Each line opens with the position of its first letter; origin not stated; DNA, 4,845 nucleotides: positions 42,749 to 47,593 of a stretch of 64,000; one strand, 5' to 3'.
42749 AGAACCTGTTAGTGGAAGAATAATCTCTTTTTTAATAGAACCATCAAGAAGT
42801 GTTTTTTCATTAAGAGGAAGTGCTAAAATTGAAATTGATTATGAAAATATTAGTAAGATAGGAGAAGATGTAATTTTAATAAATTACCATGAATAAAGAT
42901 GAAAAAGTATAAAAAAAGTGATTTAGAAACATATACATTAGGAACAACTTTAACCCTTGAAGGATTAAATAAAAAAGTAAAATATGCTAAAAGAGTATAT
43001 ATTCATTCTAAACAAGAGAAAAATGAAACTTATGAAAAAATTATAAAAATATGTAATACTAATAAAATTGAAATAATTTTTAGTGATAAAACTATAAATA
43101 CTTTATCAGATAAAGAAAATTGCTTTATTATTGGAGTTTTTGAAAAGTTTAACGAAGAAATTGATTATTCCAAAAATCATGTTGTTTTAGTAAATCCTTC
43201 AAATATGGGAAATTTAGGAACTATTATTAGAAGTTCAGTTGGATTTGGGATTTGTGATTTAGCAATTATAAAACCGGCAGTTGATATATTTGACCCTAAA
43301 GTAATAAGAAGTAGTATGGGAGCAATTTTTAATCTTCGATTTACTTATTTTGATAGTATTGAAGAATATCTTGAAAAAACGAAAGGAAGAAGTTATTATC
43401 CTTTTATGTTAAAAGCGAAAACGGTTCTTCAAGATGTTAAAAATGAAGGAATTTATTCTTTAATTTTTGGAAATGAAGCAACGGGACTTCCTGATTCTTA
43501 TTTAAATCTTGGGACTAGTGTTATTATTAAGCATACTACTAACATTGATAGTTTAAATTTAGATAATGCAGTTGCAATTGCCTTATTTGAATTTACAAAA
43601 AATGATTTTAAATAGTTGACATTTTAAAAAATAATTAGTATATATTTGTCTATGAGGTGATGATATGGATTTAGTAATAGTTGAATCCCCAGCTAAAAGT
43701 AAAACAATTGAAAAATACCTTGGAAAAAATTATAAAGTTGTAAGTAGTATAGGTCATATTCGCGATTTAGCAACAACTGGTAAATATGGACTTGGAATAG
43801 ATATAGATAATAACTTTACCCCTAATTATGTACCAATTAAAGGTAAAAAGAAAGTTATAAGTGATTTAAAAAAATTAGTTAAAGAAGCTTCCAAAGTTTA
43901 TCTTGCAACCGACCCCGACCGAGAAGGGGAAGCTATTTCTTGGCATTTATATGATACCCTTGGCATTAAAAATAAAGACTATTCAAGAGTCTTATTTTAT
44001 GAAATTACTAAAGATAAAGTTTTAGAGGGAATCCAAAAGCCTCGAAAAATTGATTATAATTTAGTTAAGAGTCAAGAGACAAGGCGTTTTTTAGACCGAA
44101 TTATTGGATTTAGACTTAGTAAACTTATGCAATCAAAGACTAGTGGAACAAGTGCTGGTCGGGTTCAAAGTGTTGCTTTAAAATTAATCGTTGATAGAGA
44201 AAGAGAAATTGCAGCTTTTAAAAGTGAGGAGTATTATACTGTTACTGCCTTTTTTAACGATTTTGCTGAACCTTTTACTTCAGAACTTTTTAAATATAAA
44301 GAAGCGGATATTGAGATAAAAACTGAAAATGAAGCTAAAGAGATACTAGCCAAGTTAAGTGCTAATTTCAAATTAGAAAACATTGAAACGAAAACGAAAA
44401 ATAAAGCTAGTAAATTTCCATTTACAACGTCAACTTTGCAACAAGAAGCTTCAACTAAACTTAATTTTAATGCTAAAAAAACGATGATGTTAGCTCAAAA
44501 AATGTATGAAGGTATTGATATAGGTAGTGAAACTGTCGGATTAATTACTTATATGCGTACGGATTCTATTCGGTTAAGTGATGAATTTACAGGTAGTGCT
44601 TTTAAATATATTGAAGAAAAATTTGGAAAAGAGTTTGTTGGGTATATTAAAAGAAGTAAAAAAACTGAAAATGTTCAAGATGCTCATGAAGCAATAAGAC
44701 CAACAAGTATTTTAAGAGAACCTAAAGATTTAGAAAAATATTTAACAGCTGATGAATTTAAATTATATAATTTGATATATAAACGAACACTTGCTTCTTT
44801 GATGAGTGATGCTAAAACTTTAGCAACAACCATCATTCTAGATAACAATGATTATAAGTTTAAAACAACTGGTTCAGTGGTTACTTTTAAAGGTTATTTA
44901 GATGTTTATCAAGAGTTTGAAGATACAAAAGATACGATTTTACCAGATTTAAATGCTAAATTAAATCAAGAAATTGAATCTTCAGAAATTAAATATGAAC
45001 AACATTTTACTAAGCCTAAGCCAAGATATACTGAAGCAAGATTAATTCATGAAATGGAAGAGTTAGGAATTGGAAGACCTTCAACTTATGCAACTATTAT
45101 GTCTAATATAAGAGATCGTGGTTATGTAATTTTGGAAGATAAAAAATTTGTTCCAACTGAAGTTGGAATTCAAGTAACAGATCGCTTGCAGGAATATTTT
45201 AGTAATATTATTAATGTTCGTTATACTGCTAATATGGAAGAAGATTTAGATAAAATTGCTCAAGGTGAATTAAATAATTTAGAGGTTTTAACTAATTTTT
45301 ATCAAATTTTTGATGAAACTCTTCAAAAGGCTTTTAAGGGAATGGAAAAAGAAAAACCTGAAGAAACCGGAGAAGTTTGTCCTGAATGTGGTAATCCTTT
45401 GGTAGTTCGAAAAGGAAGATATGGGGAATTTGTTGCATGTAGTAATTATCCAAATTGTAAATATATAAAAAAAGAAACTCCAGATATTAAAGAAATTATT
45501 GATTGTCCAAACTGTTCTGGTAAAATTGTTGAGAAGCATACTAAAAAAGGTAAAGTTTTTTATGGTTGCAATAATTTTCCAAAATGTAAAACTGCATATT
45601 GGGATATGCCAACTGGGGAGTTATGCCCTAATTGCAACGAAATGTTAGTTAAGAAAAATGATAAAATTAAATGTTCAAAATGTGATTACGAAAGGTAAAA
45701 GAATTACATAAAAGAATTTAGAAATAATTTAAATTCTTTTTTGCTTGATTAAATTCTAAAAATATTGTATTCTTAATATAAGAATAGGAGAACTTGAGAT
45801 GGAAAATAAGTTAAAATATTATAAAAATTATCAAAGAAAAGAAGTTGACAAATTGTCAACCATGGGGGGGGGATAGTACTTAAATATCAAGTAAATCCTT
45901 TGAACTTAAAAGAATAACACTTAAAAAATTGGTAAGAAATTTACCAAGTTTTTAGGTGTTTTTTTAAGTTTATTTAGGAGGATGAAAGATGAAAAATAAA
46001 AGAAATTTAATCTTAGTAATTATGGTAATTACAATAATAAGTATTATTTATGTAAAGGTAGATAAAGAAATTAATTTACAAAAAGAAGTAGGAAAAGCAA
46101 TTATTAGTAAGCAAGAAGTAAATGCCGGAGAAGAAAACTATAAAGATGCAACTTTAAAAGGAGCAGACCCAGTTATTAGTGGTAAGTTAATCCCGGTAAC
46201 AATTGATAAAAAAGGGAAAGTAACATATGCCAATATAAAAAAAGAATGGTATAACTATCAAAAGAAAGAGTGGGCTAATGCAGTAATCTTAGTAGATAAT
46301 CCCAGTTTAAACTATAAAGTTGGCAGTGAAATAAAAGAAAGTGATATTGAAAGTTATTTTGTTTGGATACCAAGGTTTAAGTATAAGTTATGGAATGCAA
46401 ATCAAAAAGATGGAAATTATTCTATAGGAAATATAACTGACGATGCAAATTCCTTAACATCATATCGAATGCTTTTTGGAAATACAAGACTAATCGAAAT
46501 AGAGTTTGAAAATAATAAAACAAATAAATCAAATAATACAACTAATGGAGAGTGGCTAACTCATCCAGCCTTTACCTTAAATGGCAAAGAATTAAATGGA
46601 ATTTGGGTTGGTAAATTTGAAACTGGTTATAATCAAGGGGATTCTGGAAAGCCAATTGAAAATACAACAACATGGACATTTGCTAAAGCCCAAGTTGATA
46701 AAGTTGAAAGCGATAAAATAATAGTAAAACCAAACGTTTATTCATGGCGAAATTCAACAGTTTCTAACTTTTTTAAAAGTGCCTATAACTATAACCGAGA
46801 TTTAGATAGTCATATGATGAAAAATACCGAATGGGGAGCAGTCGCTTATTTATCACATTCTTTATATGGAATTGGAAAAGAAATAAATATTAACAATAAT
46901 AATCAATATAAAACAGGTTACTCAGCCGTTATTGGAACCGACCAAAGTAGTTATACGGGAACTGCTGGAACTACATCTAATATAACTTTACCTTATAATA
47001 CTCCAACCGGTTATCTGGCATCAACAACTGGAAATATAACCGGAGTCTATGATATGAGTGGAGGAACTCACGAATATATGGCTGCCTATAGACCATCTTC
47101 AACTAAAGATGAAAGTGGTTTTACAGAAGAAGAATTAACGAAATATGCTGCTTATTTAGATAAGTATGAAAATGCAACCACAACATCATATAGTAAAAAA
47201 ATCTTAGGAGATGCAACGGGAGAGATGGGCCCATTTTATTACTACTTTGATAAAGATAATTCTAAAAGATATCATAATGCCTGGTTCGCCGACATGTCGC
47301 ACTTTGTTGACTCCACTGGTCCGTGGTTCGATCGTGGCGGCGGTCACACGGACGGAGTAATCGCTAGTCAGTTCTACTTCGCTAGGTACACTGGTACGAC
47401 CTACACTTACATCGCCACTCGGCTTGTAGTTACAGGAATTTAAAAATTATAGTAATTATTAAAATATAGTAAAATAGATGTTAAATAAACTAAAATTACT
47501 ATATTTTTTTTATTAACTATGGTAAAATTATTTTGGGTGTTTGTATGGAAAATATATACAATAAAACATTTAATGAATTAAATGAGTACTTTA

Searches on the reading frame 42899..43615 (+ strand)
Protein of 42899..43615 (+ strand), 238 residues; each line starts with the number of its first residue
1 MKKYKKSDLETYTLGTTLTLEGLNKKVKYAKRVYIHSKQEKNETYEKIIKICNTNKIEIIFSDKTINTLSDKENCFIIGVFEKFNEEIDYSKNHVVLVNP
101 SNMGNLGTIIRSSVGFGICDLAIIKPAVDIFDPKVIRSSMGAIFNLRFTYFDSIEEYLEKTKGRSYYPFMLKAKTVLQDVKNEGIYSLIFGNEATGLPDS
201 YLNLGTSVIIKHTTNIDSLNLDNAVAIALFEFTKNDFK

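Call 9: search_protein_families(library=pfam, proteins=[window:42899-43615:+], max_evalue=0.01)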
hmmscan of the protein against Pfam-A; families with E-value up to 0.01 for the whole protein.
window:42899-43615:+ (238 aa): 1 family
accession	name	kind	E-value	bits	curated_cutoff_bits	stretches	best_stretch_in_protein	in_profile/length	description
PF00588.24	SpoU_methylase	-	2.3e-28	99.5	29.7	1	94-230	3-142/142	SpoU rRNA Methylase family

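Call 10: search_protein_families(library=ncbifam, proteins=[window:42899-43615:+], max_evalue=0.01)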
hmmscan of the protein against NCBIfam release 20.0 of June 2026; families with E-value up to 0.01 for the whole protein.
window:42899-43615:+ (238 aa): 10 families
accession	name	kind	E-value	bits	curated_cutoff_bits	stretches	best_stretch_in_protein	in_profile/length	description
TIGR00186.1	rRNA_methyl_3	equivalog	3e-17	62.9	160.15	1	20-233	12-237/240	23S rRNA (guanosine(2251)-2'-O)-methyltransferase RlmB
TIGR00185.1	tRNA_yibK_trmL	equivalog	2.1e-15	56.9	190.6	1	94-235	3-147/154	tRNA (uridine(34)/cytosine(34)/5-carboxymethylaminomethyluridine(34)-2'-O)-methyltransferase TrmL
NF000477.1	NshR_TsnR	equivalog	1.6e-11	44.1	425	1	39-236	56-264/266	NshR/TsnR family 23S rRNA methyltransferase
TIGR00050.1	rRNA_methyl_1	subfamily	2.1e-09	37.6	167.15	1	94-233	6-154/233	TrmJ/YjtD family RNA methyltransferase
NF008117.0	PRK10864.1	equivalog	2.4e-07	30.3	267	1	96-234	200-340/344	tRNA/rRNA methyltransferase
NF041077.1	tRNAmeth_TrmJ_Sulfolob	equivalog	2.7e-06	27.2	350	0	179-235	97-154/229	tRNA (cytidine-2'-O-)-methyltransferase TrmJ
NF007683.0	PRK10358.1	equivalog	7.1e-06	26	282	1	94-232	3-144/157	tRNA (uridine(34)/cytosine(34)/5-carboxymethylaminomethyluridine(34)-2'-O)-methyltransferase TrmL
NF000035.1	nosihep_NshR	exception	1.8e-05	24.3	500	1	93-237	117-265/274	NshR family nosiheptide/thiostrepton resistance 23S rRNA methyltransferase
NF011694.0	PRK15114.1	equivalog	0.00013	21.5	280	1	94-231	6-155/246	tRNA (cytosine(32)/uridine(32)-2'-O)-methyltransferase TrmJ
NF007752.0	PRK10433.1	equivalog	0.00051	19.6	212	1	94-232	4-155/228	tRNA/rRNA methyltransferase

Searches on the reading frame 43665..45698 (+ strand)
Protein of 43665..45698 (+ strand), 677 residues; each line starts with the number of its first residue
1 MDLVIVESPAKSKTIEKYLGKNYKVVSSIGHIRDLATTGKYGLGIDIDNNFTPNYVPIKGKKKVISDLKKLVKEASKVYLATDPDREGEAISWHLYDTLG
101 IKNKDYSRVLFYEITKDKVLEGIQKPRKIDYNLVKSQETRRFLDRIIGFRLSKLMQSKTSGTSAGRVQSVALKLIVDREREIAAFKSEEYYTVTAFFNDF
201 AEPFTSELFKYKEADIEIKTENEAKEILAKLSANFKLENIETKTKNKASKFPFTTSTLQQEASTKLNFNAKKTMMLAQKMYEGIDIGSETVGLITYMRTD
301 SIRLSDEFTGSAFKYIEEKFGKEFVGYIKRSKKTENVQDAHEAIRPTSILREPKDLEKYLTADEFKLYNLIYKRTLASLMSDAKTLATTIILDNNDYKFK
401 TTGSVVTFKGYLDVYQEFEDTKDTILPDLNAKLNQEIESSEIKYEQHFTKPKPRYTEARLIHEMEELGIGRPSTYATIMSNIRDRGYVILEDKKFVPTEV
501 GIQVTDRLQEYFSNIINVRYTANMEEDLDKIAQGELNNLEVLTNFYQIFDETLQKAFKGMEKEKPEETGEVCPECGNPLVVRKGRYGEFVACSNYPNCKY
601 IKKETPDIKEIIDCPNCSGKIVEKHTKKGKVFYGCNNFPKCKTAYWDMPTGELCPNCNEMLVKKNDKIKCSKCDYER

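Call 9: search_protein_families(library=pfam, proteins=[window:43665-45698:+], max_evalue=0.01)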
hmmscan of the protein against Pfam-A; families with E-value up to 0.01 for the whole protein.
window:43665-45698:+ (677 aa): 6 families
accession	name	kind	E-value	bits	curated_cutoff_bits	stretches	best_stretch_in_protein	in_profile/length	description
PF01131.25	Topoisom_bac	-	5e-122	408.3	35.1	1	129-542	2-410/411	DNA topoisomerase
PF01396.24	Zn_ribbon_Top1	-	3.8e-30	103.8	32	2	570-604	2-36/39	Topoisomerase DNA binding C4 zinc finger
PF01751.28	Toprim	-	1.2e-23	83.6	23.1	1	3-113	2-95/96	Toprim domain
PF02150.21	Zn_ribbon_RPB9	-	4.2e-05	23.8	25.2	1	654-676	4-30/36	RNA polymerases M/15 Kd subunit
PF06677.18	Auto_anti-p27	-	0.0017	18.8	24.1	0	568-583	14-29/40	Sjogren's syndrome/scleroderma autoantigen 1 (Autoantigen p27)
PF07191.17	Zn_ribbon_6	-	0.0084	16.5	25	0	572-637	3-54/67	Double zinc ribbon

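Call 10: search_protein_families(library=ncbifam, proteins=[window:43665-45698:+], max_evalue=0.01)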
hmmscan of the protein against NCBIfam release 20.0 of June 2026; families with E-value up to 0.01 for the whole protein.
window:43665-45698:+ (677 aa): 13 families
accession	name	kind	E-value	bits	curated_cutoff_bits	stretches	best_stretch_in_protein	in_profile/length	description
TIGR01051.1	topA_bact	equivalog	7.5e-226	752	456.4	1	3-603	1-630/632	type I DNA topoisomerase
NF006451.0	PRK08780.1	equivalog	2.8e-174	581.8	1265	1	2-592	4-614/824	DNA topoisomerase I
NF004966.0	PRK06319.1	equivalog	9.6e-174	579.7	868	2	3-558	5-582/862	DNA topoisomerase I/SWI domain fusion protein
TIGR01054.1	rgy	equivalog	9.8e-85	285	471.7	1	58-550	702-1170/1172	reverse gyrase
TIGR01057.1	topA_arch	equivalog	2.5e-84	283.6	458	1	20-598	37-618/618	DNA topoisomerase I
NF005555.0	PRK07220.1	equivalog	2.3e-82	277.5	635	2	25-600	46-621/740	DNA topoisomerase I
NF004438.0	PRK05776.1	equivalog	3.5e-74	250.2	793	1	19-636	47-633/677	DNA topoisomerase I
NF005829.0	PRK07726.1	subfamily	2.8e-72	244.4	597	1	55-627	73-664/669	DNA topoisomerase 3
NF011532.0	PRK14973.1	equivalog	3.3e-69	233.7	930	1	61-600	83-619/936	DNA topoisomerase I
TIGR01056.1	topB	subfamily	2.8e-59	201.3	515.75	1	56-604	76-646/706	DNA topoisomerase III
NF006032.0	PRK08173.1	equivalog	1.2e-43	149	1058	1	18-589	31-641/863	DNA topoisomerase III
NF011313.0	PRK14724.1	equivalog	4.1e-31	107.6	1088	1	18-586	35-661/988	DNA topoisomerase III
TIGR01384.1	TFS_arch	equivalog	0.0066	17.1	64.75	1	653-677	2-26/101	transcription factor S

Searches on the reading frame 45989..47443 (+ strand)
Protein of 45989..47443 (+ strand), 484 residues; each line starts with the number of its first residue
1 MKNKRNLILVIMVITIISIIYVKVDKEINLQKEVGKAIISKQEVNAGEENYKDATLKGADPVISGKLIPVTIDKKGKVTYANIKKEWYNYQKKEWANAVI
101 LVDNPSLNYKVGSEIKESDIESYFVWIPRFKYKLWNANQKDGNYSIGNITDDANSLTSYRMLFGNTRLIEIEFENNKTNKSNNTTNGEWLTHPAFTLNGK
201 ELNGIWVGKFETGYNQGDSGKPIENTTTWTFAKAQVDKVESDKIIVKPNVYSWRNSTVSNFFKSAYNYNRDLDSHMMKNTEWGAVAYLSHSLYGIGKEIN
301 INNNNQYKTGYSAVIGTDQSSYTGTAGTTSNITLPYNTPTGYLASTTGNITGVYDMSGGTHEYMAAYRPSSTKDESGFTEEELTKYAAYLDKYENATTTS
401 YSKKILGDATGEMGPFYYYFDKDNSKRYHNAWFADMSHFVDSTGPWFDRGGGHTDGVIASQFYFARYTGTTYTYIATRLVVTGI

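Call 9: search_protein_families(library=pfam, proteins=[window:45989-47443:+], max_evalue=0.01)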
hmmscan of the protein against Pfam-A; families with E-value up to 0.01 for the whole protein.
window:45989-47443:+ (484 aa): 0 families

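Call 10: search_protein_families(library=ncbifam, proteins=[window:45989-47443:+], max_evalue=0.01)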
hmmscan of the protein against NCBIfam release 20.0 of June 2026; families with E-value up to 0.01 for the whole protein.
window:45989-47443:+ (484 aa): 0 families

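Call 15: find_encoding_contigs(protein=window:45989-47443:+, flank=3000, max_places=10)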
Protein window:45989-47443:+ (484 aa): no gene with exactly this product is on record in the collection.

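Call 24: find_homologous_proteins(query=window:45989-47443:+, max_evalue=0.00001)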
Query window:45989-47443:+ (484 aa): 7974 proteins with E <= 0.00001 among 8000 candidates; the best 120 are listed.
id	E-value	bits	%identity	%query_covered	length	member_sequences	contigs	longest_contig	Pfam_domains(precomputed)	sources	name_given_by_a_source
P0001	0.0e+0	1097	100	100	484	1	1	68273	-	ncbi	-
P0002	3.5e-249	846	85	91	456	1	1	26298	-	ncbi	-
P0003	2.1e-244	830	78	95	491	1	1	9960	-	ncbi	-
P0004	2.7e-244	829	78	95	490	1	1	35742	-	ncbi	-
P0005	5.7e-167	575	60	93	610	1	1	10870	-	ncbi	-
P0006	1.6e-161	557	59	94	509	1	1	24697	-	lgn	-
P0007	9.4e-160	551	59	91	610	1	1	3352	-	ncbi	-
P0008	7.1e-158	545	58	95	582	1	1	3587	-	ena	-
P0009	2.1e-157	543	59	94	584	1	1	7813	-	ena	-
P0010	6.3e-157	541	58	95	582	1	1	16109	-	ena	-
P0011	3.3e-156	539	59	94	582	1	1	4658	-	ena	-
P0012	4.7e-156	539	57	95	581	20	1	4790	-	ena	-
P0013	8.6e-156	538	57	95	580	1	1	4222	-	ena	-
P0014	9.0e-156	538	57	95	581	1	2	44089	-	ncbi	-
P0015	2.5e-155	536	58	95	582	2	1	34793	-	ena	-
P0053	2.6e-150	520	56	95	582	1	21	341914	-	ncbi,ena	-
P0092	7.1e-148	512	58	89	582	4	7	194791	-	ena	-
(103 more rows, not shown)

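Call 25: find_encoding_contigs(protein=P0002, flank=3000, max_places=3)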
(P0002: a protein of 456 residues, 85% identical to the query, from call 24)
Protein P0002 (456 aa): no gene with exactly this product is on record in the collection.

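Call 26: find_encoding_contigs(protein=P0004, flank=3000, max_places=3)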
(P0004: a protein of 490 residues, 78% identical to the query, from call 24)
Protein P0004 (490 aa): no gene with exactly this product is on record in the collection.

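Call 27: find_encoding_contigs(protein=P0005, flank=3000, max_places=3)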
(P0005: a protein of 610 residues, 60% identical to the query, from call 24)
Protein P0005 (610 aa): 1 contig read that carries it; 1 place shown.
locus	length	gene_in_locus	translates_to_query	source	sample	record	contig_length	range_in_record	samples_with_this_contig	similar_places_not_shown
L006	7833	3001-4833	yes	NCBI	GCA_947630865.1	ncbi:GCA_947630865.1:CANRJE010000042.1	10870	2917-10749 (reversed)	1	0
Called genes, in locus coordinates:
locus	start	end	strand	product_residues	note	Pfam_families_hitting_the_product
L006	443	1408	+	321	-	PF12784:PDDEXK_2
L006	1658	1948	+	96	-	-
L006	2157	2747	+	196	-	-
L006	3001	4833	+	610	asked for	-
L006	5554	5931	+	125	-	PF01624:MutS_I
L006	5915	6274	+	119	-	PF22296:bAvd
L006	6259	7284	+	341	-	PF00078:RVT_1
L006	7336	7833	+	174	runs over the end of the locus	PF04014:MazE_antitoxin, PF15714:SpoVT_C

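Call 30: find_encoding_contigs(protein=P0053, flank=2500, max_places=10)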
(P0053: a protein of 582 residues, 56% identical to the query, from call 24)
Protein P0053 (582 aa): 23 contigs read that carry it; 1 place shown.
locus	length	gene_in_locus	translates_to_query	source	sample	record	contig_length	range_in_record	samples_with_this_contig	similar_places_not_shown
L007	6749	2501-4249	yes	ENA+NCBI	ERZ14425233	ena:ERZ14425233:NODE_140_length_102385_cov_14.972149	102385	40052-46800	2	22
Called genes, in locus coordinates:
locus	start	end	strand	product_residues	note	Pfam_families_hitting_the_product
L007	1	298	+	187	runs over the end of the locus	-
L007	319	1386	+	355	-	PF17231:DUF5305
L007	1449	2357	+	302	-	PF10298:WhiA_N, PF14527:LAGLIDADG_WhiA, PF02650:HTH_WhiA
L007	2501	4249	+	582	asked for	-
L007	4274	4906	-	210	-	PF00574:CLP_protease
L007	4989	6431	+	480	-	PF00485:PRK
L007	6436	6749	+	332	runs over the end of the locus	PF00044:Gp_dh_N, PF02800:Gp_dh_C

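Call 31: find_encoding_contigs(protein=P0092, flank=2500, max_places=10)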
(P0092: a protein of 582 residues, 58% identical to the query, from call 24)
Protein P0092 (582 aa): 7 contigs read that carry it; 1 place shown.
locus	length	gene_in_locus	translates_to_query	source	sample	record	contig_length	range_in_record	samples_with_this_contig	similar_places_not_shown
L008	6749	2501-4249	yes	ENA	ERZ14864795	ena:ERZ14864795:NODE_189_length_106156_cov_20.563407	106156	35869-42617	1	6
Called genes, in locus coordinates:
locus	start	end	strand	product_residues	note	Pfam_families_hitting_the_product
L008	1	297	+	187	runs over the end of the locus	-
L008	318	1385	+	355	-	PF17231:DUF5305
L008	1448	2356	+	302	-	PF10298:WhiA_N, PF14527:LAGLIDADG_WhiA, PF02650:HTH_WhiA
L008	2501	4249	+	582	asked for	-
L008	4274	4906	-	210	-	PF00574:CLP_protease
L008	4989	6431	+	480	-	PF20720:nSTAND3 (faint), PF00485:PRK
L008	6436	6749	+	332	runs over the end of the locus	PF00044:Gp_dh_N, PF02800:Gp_dh_C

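Call 37: find_encoding_contigs(protein=P0003, flank=3000, max_places=5)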
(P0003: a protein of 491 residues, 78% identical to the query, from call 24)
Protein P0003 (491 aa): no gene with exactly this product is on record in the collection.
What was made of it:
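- Tried and rejected: The closest homologues P0002, P0003 and P0004, and the window's own 484-aa protein, were not on record (calls 15, 25, 26, 37).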

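Call 38: find_encoding_contigs(protein=P0006, flank=3000, max_places=5)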
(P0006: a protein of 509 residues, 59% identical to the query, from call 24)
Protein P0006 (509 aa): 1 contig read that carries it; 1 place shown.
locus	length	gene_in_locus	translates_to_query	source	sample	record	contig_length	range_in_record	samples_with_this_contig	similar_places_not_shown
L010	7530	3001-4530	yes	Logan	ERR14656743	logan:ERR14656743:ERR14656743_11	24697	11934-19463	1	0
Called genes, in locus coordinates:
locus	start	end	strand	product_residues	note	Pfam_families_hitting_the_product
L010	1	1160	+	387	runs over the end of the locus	PF10502:Peptidase_S26 (weak), PF00717:Peptidase_S24 (weak)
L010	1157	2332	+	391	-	PF17231:DUF5305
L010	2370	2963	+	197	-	-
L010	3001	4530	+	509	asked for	-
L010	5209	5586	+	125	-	PF01624:MutS_I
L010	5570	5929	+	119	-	PF22296:bAvd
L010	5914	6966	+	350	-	PF00078:RVT_1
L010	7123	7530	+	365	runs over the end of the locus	PF01926:MMR_HSR1, PF02421:FeoB_N, PF06071:YchF-GTPase_C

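Call 43: find_encoding_contigs(protein=P0005, flank=10000, max_places=2)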
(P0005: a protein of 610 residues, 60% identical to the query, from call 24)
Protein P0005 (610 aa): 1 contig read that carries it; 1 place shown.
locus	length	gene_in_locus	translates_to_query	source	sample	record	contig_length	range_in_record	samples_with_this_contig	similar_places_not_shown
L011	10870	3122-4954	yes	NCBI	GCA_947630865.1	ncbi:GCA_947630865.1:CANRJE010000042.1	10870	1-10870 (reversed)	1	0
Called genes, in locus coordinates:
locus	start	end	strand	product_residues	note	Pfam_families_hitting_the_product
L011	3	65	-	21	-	?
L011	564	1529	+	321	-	PF12784:PDDEXK_2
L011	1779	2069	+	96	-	-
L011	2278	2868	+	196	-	-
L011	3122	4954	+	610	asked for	-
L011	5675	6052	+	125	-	PF01624:MutS_I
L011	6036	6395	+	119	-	PF22296:bAvd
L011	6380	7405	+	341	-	PF00078:RVT_1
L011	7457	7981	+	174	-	PF04014:MazE_antitoxin, PF15714:SpoVT_C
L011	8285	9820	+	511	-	PF00133:tRNA-synt_1, PF01406:tRNA-synt_1e, PF09334:tRNA-synt_1g, PF00133:tRNA-synt_1, PF08264:Anticodon_1, PF19303:Anticodon_3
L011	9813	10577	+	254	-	PF01026:TatD_DNase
